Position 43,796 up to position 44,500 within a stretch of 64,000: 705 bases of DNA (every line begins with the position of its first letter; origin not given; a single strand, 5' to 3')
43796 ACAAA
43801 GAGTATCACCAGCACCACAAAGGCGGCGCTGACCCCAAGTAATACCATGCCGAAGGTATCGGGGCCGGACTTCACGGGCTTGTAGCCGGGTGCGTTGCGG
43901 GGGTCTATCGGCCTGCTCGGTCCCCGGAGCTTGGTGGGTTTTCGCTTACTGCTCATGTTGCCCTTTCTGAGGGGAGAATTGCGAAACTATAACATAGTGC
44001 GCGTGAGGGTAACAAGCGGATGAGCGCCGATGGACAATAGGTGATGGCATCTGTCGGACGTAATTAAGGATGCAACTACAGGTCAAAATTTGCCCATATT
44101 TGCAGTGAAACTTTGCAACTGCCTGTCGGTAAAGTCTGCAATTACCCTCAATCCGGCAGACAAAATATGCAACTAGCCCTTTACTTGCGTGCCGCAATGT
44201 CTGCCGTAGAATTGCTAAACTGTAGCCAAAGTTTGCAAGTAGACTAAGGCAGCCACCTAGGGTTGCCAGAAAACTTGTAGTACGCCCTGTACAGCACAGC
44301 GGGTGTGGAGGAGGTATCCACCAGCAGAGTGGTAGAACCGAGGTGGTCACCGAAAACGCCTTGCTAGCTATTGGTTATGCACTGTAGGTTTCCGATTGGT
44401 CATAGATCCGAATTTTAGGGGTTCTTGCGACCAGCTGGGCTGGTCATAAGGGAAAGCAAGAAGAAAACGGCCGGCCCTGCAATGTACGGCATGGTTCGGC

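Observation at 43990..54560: A 10.5-kb RHS/Tc-like polymorphic-toxin island bracketed by inverted arrays of a palindromic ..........-like motif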

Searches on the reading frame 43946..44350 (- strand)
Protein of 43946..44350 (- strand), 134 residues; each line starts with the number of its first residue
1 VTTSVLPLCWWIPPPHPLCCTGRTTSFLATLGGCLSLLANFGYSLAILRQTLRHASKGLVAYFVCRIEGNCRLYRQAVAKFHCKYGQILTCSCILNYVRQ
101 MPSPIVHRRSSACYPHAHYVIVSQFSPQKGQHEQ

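Call 10: search_protein_families(library=pfam, proteins=[window:43946-44350:-], max_evalue=0.01)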
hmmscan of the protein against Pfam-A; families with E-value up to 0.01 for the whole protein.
window:43946-44350:- (134 aa): 0 families
